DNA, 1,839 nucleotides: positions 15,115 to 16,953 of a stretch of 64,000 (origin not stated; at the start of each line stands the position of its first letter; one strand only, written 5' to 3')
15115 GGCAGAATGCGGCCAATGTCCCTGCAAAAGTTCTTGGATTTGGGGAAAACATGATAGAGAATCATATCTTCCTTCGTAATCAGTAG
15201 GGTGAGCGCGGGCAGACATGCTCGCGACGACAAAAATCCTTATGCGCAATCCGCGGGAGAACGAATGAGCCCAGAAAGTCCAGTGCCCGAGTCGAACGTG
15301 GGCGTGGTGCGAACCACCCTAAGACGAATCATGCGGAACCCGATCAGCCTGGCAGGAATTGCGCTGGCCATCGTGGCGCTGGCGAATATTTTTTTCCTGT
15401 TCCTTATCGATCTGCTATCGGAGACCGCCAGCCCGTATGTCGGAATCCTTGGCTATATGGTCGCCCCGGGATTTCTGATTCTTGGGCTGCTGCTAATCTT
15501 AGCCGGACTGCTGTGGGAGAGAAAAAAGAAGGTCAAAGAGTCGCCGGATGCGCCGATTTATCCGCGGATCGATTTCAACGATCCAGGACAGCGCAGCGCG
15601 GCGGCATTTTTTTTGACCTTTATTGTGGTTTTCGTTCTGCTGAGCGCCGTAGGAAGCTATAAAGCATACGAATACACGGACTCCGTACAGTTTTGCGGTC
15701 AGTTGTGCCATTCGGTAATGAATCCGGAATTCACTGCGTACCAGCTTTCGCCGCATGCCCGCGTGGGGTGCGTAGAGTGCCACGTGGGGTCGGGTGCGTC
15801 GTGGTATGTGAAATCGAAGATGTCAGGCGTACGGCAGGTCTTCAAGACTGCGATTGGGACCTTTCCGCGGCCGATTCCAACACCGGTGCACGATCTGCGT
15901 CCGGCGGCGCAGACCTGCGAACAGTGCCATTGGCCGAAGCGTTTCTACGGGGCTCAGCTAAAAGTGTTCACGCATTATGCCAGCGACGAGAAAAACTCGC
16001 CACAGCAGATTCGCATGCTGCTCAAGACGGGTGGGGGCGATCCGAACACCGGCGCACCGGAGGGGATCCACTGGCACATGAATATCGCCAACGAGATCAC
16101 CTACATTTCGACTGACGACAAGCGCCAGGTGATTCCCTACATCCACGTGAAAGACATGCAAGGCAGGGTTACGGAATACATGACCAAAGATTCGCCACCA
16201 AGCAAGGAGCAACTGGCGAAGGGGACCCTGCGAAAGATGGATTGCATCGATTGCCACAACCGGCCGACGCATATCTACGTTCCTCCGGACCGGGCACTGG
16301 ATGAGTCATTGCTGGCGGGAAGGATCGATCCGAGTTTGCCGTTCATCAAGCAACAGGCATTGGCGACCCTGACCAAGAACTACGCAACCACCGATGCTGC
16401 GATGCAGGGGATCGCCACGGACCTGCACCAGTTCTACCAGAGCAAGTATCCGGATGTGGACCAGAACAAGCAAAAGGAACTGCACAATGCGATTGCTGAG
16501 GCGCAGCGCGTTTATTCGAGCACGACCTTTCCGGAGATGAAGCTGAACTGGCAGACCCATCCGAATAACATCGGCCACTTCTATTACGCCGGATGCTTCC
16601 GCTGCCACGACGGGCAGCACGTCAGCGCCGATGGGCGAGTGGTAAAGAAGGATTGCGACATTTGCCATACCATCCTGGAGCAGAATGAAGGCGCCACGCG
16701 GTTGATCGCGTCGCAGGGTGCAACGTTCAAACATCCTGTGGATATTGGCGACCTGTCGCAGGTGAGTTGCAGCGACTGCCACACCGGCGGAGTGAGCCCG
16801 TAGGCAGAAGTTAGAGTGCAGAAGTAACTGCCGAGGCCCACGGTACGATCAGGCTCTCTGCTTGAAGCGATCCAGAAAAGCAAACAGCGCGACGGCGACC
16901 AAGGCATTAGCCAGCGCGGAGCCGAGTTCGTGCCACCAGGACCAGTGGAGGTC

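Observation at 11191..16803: CbcL-like and ImcH-like inner-membrane multihaem cytochromes encoded side by side behind two Crp/Fnr-type genes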

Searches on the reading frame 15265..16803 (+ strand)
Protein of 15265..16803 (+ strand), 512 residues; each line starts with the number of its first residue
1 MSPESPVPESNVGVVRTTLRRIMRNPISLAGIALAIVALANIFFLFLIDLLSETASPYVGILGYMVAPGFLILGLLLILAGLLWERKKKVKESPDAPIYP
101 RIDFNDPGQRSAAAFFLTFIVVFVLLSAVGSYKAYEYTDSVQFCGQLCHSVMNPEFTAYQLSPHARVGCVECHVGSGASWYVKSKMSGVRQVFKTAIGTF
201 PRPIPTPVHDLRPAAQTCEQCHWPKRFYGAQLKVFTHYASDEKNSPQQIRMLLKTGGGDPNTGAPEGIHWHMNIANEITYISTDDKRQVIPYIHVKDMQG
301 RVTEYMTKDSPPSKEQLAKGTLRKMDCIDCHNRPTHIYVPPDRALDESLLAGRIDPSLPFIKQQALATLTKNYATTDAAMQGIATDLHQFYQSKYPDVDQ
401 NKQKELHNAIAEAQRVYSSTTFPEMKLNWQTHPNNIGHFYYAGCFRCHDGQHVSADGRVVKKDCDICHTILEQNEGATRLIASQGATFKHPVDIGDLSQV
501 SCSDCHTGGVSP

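Call 4: search_protein_families(library=pfam, proteins=[window:15265-16803:+], max_evalue=0.01)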
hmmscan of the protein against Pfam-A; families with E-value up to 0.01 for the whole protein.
window:15265-16803:+ (512 aa): 4 families
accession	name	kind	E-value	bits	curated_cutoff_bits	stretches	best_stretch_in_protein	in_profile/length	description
PF03264.19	Cytochrom_NNT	-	4.2e-12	46.6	24.1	1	112-200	7-99/174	NapC/NirT cytochrome c family, N-terminal region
PF14522.11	Cytochrome_C7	-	2.8e-07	30.7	24.8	0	407-469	20-67/67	Cytochrome c7 and related cytochrome c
PF14537.11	Cytochrom_c3_2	-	4e-06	27.6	25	1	443-507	8-65/79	Cytochrome c3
PF22113.1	Mtrc-MtrF_II-IV_dom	-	0.00012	22.1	30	0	163-230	78-133/176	Outer membrane cytochrome MtrC/MtrF-like, domains II/IV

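Call 5: search_protein_families(library=ncbifam, proteins=[window:15265-16803:+], max_evalue=0.01)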
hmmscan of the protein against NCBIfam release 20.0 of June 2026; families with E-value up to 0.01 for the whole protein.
window:15265-16803:+ (512 aa): 5 families
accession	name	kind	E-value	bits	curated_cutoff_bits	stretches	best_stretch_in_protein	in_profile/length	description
TIGR03153.1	cytochr_NrfH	equivalog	1.2e-12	48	134.2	1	119-222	5-109/138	cytochrome c nitrite reductase small subunit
NF011606.0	PRK15032.1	equivalog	0.00026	20.2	455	1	114-198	19-106/390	pentaheme c-type cytochrome TorC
NF047727.1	4hemeCytCCctA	equivalog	0.00039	20.5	180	1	438-509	34-107/109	tetraheme c-type cytochrome CctA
TIGR02161.1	napC_nirT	subfamily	0.00079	19.4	310.6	1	107-199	12-108/185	periplasmic nitrate (or nitrite) reductase c-type cytochrome, NapC/NirT family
TIGR02162.1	torC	equivalog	0.0077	15.5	478.2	1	125-199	28-107/387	pentaheme c-type cytochrome TorC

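Call 7: find_homologous_proteins(query=window:15265-16803:+, max_evalue=1e-10)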
Query window:15265-16803:+ (512 aa): 7951 proteins with E <= 1e-10 among 8000 candidates; the best 120 are listed.
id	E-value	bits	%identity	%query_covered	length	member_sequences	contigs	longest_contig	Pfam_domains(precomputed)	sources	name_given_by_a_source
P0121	0.0e+0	1207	100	100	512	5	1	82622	PF14537.12,PF03264.20,PF14522.12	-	-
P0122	0.0e+0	1015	79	100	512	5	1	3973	PF14537.12,PF03264.20,PF14522.12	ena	-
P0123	0.0e+0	1009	79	100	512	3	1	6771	PF14537.12,PF03264.20,PF14522.12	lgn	-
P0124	9.3e-298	1006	80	100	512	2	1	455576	PF14537.12,PF03264.20,PF14522.12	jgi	jgi:nitrate/TMAO reductase-like tetraheme cytochrome c subunit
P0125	2.8e-293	991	79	100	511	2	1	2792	PF14537.12,PF03264.20,PF14522.12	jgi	jgi:nitrate/TMAO reductase-like tetraheme cytochrome c subunit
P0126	9.5e-293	990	79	100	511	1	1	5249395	PF14537.12,PF13194.12,PF03264.20,PF14522.12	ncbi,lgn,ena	-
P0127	6.3e-292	987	77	100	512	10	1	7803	PF14537.12,PF03264.20,PF14522.12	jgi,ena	-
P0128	4.4e-288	974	78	100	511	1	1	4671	PF14537.12,PF03264.20,PF14522.12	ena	-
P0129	7.7e-288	973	78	100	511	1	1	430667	PF14537.12,PF13194.12,PF03264.20,PF14522.12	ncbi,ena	-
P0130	3.9e-287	971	77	100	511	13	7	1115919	PF03264.20,PF14522.12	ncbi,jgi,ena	-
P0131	1.4e-283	959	76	100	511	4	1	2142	PF14537.12,PF03264.20,PF14522.12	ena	-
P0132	1.4e-283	959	76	100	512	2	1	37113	PF14537.12,PF03264.20,PF02085.22,PF14522.12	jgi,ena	-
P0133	2.4e-283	959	77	100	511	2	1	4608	PF14537.12,PF03264.20,PF14522.12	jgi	jgi:hypothetical protein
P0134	2.1e-280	949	77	95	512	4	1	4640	PF14537.12,PF03264.20,PF14522.12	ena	-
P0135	9.9e-279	943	74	100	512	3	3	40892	PF14537.12,PF03264.20,PF14522.12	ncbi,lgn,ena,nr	ncbi:MAG: NapC/NirT family cytochrome c [Acidobacteriia bacterium]|nr:NapC/NirT family cytochrome c 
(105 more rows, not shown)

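Call 9: search_solved_structures(query=window:15265-16803:+, max_evalue=0.01, show_alignments=1)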
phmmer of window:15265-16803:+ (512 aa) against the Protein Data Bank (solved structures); distinct sequences matched with E-value up to 0.01: 1.
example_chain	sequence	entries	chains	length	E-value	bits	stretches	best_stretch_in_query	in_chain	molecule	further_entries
2j7a_C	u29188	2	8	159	1.8e-06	30.1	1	134-251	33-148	CYTOCHROME C QUINOL DEHYDROGENASE NRFH | NAPC/NIRT CYTOCHROME C FAMILY PROTEIN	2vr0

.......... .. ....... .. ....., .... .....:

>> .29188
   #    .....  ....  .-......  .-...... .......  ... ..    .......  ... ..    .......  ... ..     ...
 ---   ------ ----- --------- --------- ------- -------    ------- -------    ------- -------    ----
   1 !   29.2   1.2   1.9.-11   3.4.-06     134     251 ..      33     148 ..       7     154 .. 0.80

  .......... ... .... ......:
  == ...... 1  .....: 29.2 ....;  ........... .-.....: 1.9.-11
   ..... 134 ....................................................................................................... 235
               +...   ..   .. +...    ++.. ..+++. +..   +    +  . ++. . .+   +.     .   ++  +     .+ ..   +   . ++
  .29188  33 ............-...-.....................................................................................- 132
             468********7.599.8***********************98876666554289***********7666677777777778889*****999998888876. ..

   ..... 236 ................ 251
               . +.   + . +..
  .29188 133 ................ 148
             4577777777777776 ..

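Call 21: find_encoding_contigs(protein=window:15265-16803:+, flank=10000, max_places=3)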
Protein window:15265-16803:+ (512 aa): 1 contig read that carries it; 1 place shown.
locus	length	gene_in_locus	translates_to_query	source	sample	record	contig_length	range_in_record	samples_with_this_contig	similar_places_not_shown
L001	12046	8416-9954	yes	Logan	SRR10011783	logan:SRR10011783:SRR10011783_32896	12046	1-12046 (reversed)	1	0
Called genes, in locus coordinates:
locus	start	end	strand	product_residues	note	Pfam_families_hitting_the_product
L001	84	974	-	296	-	PF20560:MotA_N, PF01618:MotA_ExbB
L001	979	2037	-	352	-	PF00989:PAS, PF08448:PAS_4, PF13188:PAS_8, PF13426:PAS_9, PF00990:GGDEF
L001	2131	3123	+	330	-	PF00072:Response_reg, PF00990:GGDEF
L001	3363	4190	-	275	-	PF03544:TonB_C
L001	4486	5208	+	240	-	PF00027:cNMP_binding, PF13545:HTH_Crp_2, PF00325:Crp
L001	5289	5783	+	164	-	PF00027:cNMP_binding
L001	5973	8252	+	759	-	PF14522:Cytochrome_C7 (faint), PF14537:Cytochrom_c3_2 (faint), PF09699:Paired_CXXCH_1 (faint), PF22113:Mtrc-MtrF_II-IV_dom, PF01292:Ni_hydr_CYTB, PF14358:DUF4405 (weak)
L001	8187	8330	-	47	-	-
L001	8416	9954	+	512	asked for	PF03264:Cytochrom_NNT, PF14522:Cytochrome_C7 (faint), PF14537:Cytochrom_c3_2 (faint)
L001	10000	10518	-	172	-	PF04093:MreD (weak)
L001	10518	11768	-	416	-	PF04085:MreC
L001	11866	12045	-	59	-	?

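Call 22: find_encoding_contigs(protein=P0126, flank=10000, max_places=2)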
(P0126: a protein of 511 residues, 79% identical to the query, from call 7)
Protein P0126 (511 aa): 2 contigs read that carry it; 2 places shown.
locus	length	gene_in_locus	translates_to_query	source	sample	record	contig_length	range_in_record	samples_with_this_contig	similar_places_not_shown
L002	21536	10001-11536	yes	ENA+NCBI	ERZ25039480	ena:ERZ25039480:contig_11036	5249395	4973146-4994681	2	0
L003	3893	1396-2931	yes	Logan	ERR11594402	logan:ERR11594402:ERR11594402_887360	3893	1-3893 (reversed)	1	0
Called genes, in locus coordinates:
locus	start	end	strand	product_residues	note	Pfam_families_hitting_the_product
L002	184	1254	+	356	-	-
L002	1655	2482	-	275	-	PF03544:TonB_C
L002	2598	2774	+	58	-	-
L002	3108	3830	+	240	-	PF00027:cNMP_binding, PF13545:HTH_Crp_2, PF00325:Crp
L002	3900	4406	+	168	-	PF00027:cNMP_binding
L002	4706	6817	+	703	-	PF14522:Cytochrome_C7 (faint), PF14537:Cytochrom_c3_2 (faint), PF22113:Mtrc-MtrF_II-IV_dom (faint), PF09699:Paired_CXXCH_1 (faint)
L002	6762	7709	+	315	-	PF01292:Ni_hydr_CYTB (weak)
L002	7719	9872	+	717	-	PF09699:Paired_CXXCH_1 (faint), PF14522:Cytochrome_C7 (faint), PF14537:Cytochrom_c3_2 (faint), PF01292:Ni_hydr_CYTB (weak), PF14358:DUF4405 (faint), PF01292:Ni_hydr_CYTB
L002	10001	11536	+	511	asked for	PF13194:DUF4010 (weak), PF03264:Cytochrom_NNT, PF14522:Cytochrome_C7 (faint), PF14537:Cytochrom_c3_2 (faint)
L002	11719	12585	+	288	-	PF01048:PNP_UDP_1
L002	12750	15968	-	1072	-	PF13620:CarboxypepD_reg, PF13715:CarbopepD_reg_2 (faint), PF25183:OMP_b-brl_4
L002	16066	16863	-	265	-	PF01887:SAM_HAT_N, PF20257:SAM_HAT_C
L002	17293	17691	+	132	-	PF01243:PNPOx_N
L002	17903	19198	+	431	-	PF13088:BNR_2, PF24316:Tli3 (faint), PF02012:BNR (faint)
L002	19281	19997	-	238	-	PF00717:Peptidase_S24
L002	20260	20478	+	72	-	-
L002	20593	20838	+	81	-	-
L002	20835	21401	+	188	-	-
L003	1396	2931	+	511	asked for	PF13194:DUF4010 (weak), PF03264:Cytochrom_NNT, PF14522:Cytochrome_C7 (faint), PF14537:Cytochrom_c3_2 (faint)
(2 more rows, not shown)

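Call 36: find_related_loci(query=A1, collection=genome_contigs, flank=8000)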
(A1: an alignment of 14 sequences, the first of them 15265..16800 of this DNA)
Query A1 (512 aa) in genome_contigs; peptide patterns used: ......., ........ (x = any residue, [..] = any of these).
599 stretches matched a pattern (row limit reached: there are more); 586 encode a relative of the query (tblastn E <= 1e-3); the best 80 are kept; 80 distinct loci.
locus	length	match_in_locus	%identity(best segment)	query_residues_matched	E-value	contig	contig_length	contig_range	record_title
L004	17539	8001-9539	72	1-512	0e+0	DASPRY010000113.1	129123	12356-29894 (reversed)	MAG TPA_asm: Terriglobales bacterium isolate SMAG_U12237 k141_1687854, whole genome shotgun sequence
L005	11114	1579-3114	68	1-512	0e+0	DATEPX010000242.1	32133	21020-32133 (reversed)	MAG TPA_asm: Terriglobales bacterium isolate SMAG_U9032 k141_3185026, whole genome shotgun sequence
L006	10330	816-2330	70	9-512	0e+0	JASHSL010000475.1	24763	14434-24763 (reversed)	MAG: Terriglobales bacterium isolate JOPF126 JOPF_AWAY_contig_1200229, whole genome shotgun sequence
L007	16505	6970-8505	67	1-512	0e+0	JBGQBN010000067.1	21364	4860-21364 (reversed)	MAG: Terriglobia bacterium isolate OBJ2_061818_110_63 k141_2798210_length_21364_cov_15.3859, whole genome shotgun sequen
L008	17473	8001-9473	69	19-512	0e+0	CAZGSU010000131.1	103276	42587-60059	MAG TPA_asm: uncultured Acidobacteriaceae bacterium isolate binchicken_co279_156 genome assembly, contig: k141_5044430,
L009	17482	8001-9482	69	16-512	0e+0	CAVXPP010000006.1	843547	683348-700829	MAG: uncultured Acidobacteriota bacterium isolate MFD05502.bin.1.167 genome assembly, contig: contig_5276, whole genome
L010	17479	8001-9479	69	17-509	0e+0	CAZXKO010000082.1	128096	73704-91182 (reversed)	MAG TPA_asm: uncultured Acidobacteriaceae bacterium isolate binchicken_co279_231 genome assembly, contig: k141_5015317,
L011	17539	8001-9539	66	1-512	0e+0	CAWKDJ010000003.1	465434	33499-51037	MAG: uncultured Acidobacteriaceae bacterium isolate MFD05512.bin.2.36 genome assembly, contig: contig_16652, whole genom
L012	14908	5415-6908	67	16-512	0e+0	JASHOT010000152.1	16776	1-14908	MAG: Candidatus Sulfotelmatobacter sp. isolate JOPF030 JOPF_N10C_contig_83334, whole genome shotgun sequence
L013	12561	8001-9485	69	16-512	0e+0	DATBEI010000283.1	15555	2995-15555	MAG TPA_asm: Candidatus Sulfotelmatobacter sp. isolate SMAG_U5833 k141_3552532, whole genome shotgun sequence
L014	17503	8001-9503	66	5-512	0e+0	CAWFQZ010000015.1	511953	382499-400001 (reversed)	MAG: uncultured Acidobacteriota bacterium isolate MFD00964.bin.1.254 genome assembly, contig: contig_24755, whole genome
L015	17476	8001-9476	68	19-512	0e+0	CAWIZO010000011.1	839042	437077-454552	MAG: Terriglobia bacterium isolate MFD00964.bin.1.268 genome assembly, contig: contig_82199, whole genome shotgun sequen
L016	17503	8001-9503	68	9-507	0e+0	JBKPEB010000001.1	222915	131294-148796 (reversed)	MAG: Acidobacteriota bacterium isolate GB_EKS_MAG_00009 GB_EKS_000001213107, whole genome shotgun sequence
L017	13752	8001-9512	66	2-510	0e+0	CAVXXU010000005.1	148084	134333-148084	MAG: uncultured Acidobacteriaceae bacterium isolate MFD00008.bin.1.10 genome assembly, contig: contig_38104, whole genom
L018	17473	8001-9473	68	19-512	0e+0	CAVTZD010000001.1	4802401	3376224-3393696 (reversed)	MAG: uncultured Acidobacteriaceae bacterium isolate MFD09286.bin.1.46 genome assembly, contig: contig_23465, whole genom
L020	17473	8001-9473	67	19-512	0e+0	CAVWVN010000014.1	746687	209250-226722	MAG: Terriglobia bacterium isolate MFD00822.bin.1.51 genome assembly, contig: contig_90502, whole genome shotgun sequenc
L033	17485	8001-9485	66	19-512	0e+0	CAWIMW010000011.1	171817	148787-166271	MAG: uncultured Acidobacteriota bacterium isolate MFD05442.bin.1.249 genome assembly, contig: contig_65732, whole genome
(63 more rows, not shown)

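Call 56: search_protein_families(library=pfam, proteins=[L008:74-2116:+, L008:4413-5024:+, L008:5106-5567:+, L008:5570-6649:+, L008:6630-7892:+, L008:9546-12275:+, L002:4706-6817:+, L002:6762-7709:+], max_evalue=0.001)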
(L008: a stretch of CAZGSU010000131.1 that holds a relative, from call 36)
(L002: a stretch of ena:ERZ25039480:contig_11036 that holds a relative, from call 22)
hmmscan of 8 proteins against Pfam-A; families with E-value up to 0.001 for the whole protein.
L008:74-2116:+ (680 aa): 1 family
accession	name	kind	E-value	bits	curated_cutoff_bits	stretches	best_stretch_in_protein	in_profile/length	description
PF11854.14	MtrB_PioB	-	9.8e-78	262.7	23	1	35-611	114-602/635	Putative outer membrane beta-barrel porin, MtrB/PioB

L008:4413-5024:+ (203 aa): 0 families

L008:5106-5567:+ (153 aa): 1 family
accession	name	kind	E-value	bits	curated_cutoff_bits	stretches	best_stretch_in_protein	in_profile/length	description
PF00355.32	Rieske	-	5.3e-12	45.9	20.3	1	53-136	3-87/88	Rieske [2Fe-2S] domain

L008:5570-6649:+ (359 aa): 3 families
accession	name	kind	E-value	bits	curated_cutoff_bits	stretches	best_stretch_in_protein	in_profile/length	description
PF00033.24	Cytochrome_B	-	3.6e-53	180.7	27.2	1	30-211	8-188/189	Cytochrome b/b6/petB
PF13631.11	Cytochrom_B_N_2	-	1.7e-40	139.2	27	1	94-263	2-164/169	Cytochrome b(N-terminal)/b6/petB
PF00032.22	Cytochrom_B_C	-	7.2e-11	42.7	20.7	1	269-358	2-82/102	Cytochrome b(C-terminal)/b6/petD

L008:6630-7892:+ (420 aa): 5 families
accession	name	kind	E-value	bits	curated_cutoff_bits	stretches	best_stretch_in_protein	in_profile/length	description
PF09699.15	Paired_CXXCH_1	-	3.9e-15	55.7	20.6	2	262-295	8-39/41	Doubled CXXCH motif (Paired_CXXCH_1)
PF14522.11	Cytochrome_C7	-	3.5e-14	52.8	24.8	1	51-147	2-66/67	Cytochrome c7 and related cytochrome c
PF14537.11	Cytochrom_c3_2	-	7.7e-14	52.4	25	1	56-175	1-78/79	Cytochrome c3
PF22678.1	Cytochrom_c_NrfB-like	-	1.1e-10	42.3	27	1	25-84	27-81/89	Cytochrome c-type protein NrfB-like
PF22113.1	Mtrc-MtrF_II-IV_dom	-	3.3e-09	36.9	30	0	210-308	5-104/176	Outer membrane cytochrome MtrC/MtrF-like, domains II/IV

L008:9546-12275:+ (909 aa): 8 families
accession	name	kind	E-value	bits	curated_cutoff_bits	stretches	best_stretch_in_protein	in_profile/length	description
PF13549.11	ATP-grasp_5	-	6.8e-85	284.3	27.6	1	496-716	2-221/221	ATP-grasp domain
PF13607.11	Succ_CoA_lig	-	9.9e-55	184.5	27.4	1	167-304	1-138/138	Succinyl-CoA ligase like flavodoxin domain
PF13380.12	CoA_binding_2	-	8.7e-23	81.4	22.8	1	26-151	2-115/116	CoA binding domain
PF13302.13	Acetyltransf_3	-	3.6e-15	57.3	25.4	1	750-893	2-138/138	Acetyltransferase (GNAT) domain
PF02629.25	CoA_binding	-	3.3e-11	44.2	22.3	1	26-115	5-97/97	CoA binding domain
PF19045.5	Ligase_CoA_2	-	1e-08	35.8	23.7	1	316-450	2-141/162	Ligase-CoA domain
PF00583.31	Acetyltransf_1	-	1e-07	32.6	20.7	1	799-892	24-116/116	Acetyltransferase (GNAT) family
PF13420.13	Acetyltransf_4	-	1.3e-05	25.7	24.3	1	831-894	71-136/155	Acetyltransferase (GNAT) domain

L002:4706-6817:+ (703 aa): 5 families
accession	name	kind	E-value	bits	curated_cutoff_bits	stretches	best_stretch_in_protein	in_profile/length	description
PF14522.11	Cytochrome_C7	-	5.5e-24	84.2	24.8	1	242-303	12-66/67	Cytochrome c7 and related cytochrome c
PF14537.11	Cytochrom_c3_2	-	8.9e-22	77.8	25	1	217-303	8-78/79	Cytochrome c3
PF22113.1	Mtrc-MtrF_II-IV_dom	-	8.3e-16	58.4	30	2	393-536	8-170/176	Outer membrane cytochrome MtrC/MtrF-like, domains II/IV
PF09699.15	Paired_CXXCH_1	-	1.2e-14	54.1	20.6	0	393-429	8-39/41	Doubled CXXCH motif (Paired_CXXCH_1)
PF22678.1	Cytochrom_c_NrfB-like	-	1.9e-05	25.5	27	0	55-148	1-89/89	Cytochrome c-type protein NrfB-like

L002:6762-7709:+ (315 aa): 1 family
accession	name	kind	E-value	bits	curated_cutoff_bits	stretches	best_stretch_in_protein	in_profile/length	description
PF01292.26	Ni_hydr_CYTB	-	2.1e-06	28.1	30.1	1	47-228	1-158/179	Prokaryotic cytochrome b561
